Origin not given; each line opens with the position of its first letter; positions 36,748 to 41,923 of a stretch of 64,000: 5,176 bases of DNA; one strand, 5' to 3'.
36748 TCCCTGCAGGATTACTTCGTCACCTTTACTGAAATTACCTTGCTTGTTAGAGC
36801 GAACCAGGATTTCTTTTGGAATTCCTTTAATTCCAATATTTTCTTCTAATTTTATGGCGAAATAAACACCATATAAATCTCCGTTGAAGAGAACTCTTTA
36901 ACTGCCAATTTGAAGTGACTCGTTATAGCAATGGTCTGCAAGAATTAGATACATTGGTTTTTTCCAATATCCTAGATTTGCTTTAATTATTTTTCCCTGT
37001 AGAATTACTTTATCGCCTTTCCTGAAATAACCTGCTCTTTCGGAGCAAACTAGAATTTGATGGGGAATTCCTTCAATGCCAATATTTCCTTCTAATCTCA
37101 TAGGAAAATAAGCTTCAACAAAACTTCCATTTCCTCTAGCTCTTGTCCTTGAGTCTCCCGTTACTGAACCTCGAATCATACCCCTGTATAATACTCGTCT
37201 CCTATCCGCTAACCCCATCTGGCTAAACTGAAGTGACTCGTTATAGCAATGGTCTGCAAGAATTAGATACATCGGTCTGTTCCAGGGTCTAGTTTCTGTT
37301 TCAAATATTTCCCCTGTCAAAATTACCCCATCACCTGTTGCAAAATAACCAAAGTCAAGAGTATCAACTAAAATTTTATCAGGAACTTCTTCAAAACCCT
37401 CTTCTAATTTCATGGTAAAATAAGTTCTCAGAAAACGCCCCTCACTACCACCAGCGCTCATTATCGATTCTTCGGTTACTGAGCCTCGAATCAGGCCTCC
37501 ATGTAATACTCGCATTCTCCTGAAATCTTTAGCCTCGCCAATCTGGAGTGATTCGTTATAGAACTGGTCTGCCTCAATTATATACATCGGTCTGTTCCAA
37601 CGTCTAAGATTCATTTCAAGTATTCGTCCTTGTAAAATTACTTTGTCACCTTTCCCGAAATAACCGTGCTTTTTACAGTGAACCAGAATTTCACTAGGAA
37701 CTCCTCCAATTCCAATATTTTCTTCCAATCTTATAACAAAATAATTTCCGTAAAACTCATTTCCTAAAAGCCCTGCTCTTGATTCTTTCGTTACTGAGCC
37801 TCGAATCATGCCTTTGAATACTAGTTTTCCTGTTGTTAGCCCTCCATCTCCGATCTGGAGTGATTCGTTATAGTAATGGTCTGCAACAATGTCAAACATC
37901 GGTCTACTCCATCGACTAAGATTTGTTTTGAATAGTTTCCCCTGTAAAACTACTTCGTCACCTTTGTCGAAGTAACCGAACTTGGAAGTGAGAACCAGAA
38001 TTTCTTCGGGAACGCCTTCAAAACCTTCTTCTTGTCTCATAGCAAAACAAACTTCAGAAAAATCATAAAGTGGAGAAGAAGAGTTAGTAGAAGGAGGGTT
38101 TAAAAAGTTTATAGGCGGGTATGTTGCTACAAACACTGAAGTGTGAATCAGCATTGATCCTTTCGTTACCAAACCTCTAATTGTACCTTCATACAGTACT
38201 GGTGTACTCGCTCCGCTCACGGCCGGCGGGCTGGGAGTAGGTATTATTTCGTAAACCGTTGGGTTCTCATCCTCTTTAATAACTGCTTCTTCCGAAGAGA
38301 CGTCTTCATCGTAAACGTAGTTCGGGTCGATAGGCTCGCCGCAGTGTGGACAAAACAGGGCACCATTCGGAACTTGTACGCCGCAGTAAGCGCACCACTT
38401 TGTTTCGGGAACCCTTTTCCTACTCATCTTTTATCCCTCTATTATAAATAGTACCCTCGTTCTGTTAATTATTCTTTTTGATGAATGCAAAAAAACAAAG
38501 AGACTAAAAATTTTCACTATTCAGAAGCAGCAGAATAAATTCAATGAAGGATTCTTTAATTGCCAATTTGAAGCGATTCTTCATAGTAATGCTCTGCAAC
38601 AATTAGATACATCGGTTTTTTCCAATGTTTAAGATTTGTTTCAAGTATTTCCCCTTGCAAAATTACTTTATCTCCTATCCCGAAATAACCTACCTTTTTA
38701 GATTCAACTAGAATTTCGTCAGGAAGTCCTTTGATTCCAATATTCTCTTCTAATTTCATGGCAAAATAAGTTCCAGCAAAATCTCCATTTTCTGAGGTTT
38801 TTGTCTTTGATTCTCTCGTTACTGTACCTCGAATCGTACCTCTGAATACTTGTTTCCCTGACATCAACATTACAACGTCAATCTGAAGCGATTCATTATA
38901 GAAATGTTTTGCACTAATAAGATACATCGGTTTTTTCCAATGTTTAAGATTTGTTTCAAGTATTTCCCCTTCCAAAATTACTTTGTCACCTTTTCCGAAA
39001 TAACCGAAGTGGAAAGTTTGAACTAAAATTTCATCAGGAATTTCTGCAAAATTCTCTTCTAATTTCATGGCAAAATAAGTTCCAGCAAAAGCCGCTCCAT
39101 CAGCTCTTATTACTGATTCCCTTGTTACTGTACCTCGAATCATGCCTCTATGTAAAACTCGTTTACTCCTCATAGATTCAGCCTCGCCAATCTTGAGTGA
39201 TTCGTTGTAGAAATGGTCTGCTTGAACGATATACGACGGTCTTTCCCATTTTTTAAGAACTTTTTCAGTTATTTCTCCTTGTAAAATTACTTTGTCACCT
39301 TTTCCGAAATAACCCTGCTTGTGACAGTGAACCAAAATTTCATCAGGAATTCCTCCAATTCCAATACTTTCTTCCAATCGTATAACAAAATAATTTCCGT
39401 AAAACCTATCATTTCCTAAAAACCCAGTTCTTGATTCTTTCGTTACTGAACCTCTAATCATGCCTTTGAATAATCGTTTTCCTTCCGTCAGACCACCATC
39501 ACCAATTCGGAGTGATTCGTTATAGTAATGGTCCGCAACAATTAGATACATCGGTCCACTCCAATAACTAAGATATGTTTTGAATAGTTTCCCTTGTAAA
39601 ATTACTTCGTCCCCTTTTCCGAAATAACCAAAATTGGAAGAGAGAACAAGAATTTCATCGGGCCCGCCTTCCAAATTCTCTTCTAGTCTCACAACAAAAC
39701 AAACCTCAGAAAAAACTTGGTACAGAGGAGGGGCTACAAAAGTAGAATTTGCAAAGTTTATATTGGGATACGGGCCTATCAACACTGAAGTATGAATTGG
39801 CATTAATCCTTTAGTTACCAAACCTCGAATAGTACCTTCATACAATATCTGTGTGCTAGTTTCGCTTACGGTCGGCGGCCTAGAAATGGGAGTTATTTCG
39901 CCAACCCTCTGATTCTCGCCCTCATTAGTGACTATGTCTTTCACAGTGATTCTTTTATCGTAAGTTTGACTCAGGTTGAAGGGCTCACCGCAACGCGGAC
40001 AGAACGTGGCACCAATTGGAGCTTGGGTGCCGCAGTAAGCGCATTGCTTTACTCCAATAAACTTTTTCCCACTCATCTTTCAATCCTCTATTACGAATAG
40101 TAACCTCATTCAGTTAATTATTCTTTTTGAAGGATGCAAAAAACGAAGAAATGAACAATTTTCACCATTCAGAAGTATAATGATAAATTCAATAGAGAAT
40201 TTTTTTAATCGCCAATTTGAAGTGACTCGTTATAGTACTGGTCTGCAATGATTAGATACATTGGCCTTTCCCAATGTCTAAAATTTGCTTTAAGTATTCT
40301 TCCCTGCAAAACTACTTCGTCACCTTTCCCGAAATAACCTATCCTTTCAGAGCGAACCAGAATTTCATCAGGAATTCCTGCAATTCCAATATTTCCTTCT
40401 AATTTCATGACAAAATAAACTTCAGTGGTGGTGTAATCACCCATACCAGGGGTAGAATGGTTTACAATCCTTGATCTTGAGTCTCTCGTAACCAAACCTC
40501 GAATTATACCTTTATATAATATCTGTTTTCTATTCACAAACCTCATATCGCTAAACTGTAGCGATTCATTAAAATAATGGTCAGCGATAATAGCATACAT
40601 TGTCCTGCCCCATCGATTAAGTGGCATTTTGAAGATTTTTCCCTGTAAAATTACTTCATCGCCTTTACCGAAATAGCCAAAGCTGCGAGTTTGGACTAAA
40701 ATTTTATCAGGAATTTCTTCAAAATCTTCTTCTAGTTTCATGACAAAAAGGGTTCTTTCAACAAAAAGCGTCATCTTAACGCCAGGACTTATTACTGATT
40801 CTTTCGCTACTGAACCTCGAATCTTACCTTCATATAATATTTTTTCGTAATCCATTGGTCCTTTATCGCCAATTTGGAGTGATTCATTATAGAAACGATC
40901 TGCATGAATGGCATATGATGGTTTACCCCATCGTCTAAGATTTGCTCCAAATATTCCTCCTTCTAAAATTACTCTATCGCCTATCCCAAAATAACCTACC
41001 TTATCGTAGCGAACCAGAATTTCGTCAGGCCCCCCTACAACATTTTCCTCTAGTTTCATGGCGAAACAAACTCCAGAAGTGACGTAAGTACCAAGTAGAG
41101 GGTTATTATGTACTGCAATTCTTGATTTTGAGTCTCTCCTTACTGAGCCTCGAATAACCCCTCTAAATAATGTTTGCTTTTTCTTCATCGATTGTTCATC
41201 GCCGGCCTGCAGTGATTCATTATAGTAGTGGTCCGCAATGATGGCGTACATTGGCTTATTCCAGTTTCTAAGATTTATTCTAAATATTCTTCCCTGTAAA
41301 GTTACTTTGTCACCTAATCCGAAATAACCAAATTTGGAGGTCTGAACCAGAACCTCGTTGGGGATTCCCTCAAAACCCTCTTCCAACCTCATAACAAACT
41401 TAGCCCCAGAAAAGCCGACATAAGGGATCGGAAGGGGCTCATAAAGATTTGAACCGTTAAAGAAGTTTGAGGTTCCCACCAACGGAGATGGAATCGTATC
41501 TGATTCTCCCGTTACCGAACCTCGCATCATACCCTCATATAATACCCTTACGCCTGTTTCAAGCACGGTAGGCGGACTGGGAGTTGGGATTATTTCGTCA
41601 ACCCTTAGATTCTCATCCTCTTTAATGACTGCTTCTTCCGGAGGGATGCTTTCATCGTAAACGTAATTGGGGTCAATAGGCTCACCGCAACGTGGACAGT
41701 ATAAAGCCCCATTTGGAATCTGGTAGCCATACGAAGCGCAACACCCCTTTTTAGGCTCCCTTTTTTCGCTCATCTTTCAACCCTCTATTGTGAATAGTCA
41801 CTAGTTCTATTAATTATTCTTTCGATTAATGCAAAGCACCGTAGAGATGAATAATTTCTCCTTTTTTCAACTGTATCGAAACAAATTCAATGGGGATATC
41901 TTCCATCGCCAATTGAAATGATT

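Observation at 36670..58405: Two divergent tandem arrays of nine Zn-ribbon/OB-repeat proteins: a candidate diversified intracellular binding repertoire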

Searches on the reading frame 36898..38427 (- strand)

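Call 5: search_protein_families(library=pfam, proteins=[window:36898-38427:-], max_evalue=1)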
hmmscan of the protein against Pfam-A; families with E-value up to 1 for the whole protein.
window:36898-38427:- (509 aa): 14 families
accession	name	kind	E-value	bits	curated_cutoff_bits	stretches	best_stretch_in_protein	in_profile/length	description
PF13240.11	Zn_Ribbon_1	-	7.6e-06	26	25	1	12-32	2-22/23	zinc-ribbon domain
PF12773.13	DZR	-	0.00055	20.5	27.3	1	12-34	1-23/45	Double zinc ribbon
PF08036.16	Antimicrobial_6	-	0.0015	19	25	0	414-426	24-36/39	Diapausin family of antimicrobial peptide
PF24463.1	DUF7577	-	0.0035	17.4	28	1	24-39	3-18/27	Domain of unknown function (DUF7577)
PF13248.11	Zn_ribbon_3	-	0.0044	16.9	27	1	9-33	2-26/26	zinc-ribbon domain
PF21934.1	Yop-YscD_ppl_3rd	-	0.013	15.7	24.3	0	150-175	19-44/64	YscD/CdsD-like Bon-like domain 3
PF10571.15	UPF0547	-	0.014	16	29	1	10-30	1-21/26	Uncharacterised protein family UPF0547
PF23146.2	Zf_IFT144_1st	-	0.015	15.6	27.5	1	8-29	3-24/25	IFT144, first zinc finger domain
PF17032.10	Zn_ribbon_15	-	0.04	15.2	28.9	1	9-30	52-73/73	zinc-ribbon family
PF21580.3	SelB_WHD3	-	0.043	14.4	27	0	137-149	25-37/51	Elongation factor SelB, third winged-helix domain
PF18912.6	DZR_2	-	0.08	13.2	27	1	9-33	21-46/56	Double zinc ribbon domain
PF09297.16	Zn_ribbon_NUD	-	0.13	12.4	24.8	0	25-35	5-15/32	NADH pyrophosphatase zinc ribbon domain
PF17120.11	zf-RING_16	-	0.22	11.7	27.4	1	9-30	4-25/57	RING/Ubox like zinc-binding domain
PF24460.1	DUF7575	-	0.89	9.4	28.5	1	26-35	6-15/28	Domain of unknown function (DUF7575)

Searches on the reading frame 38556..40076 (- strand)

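Call 5: search_protein_families(library=pfam, proteins=[window:38556-40076:-], max_evalue=1)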
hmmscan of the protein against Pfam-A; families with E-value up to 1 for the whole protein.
window:38556-40076:- (506 aa): 17 families
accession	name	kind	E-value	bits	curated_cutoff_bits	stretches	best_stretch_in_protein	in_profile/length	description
PF13240.11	Zn_Ribbon_1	-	7.6e-05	22.8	25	1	12-32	2-22/23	zinc-ribbon domain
PF12773.13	DZR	-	0.0014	19.2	27.3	1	10-30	25-45/45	Double zinc ribbon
PF18912.6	DZR_2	-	0.0051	17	27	1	11-34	23-47/56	Double zinc ribbon domain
PF13248.11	Zn_ribbon_3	-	0.006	16.5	27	1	10-33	3-26/26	zinc-ribbon domain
PF05743.18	UEV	-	0.0091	16.3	27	0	252-282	72-102/121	UEV domain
PF02222.28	ATP-grasp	-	0.019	15.1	27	0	338-384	21-70/179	ATP-grasp domain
PF13590.11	DUF4136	-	0.023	15.6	32.8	1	386-426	95-135/152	Domain of unknown function (DUF4136)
PF14952.11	zf-tcix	-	0.027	14.5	31.2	1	8-33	9-36/42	Putative treble-clef, zinc-finger, Zn-binding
PF21934.1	Yop-YscD_ppl_3rd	-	0.03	14.5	24.3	0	259-279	24-44/64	YscD/CdsD-like Bon-like domain 3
PF14076.12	DUF4258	-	0.031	15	25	0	365-398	21-54/71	Domain of unknown function (DUF4258)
PF05833.16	NFACT_N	-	0.052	12.7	31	0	469-500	334-365/456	NFACT N-terminal and middle domains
PF08036.16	Antimicrobial_6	-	0.054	14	25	0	203-213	24-34/39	Diapausin family of antimicrobial peptide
PF17032.10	Zn_ribbon_15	-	0.058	14.6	28.9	1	9-30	52-73/73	zinc-ribbon family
PF24460.1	DUF7575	-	0.095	12.5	28.5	1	10-33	4-27/28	Domain of unknown function (DUF7575)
PF04519.19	Bactofilin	-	0.11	13.2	27.9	0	407-439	17-49/98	Polymer-forming cytoskeletal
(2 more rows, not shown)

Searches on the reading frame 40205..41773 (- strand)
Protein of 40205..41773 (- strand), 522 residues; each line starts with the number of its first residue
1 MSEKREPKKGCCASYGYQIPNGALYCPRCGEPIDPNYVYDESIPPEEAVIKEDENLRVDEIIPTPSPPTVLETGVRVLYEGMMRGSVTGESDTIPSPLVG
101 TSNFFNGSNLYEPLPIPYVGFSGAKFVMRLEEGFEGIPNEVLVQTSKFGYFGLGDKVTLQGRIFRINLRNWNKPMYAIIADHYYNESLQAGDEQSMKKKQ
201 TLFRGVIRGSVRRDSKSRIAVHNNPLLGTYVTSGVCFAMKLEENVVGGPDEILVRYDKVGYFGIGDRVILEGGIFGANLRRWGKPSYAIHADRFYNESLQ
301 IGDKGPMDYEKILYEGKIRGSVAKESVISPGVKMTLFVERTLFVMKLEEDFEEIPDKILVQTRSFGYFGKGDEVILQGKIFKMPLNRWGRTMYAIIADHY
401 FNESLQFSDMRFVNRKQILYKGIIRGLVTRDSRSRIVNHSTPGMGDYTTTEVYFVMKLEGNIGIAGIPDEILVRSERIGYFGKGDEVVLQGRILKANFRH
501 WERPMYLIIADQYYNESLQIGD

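Call 5: search_protein_families(library=pfam, proteins=[window:40205-41773:-], max_evalue=1)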
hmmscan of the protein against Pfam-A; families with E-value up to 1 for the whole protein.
window:40205-41773:- (522 aa): 3 families
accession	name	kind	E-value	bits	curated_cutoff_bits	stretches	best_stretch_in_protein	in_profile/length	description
PF13240.11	Zn_Ribbon_1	-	0.0061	16.8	25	1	16-32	6-22/23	zinc-ribbon domain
PF19333.4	FAXC_N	-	0.0093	16.5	27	0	362-408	22-68/104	Failed axon connections homolog N-terminus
PF24463.1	DUF7577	-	0.034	14.2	28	1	23-39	2-18/27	Domain of unknown function (DUF7577)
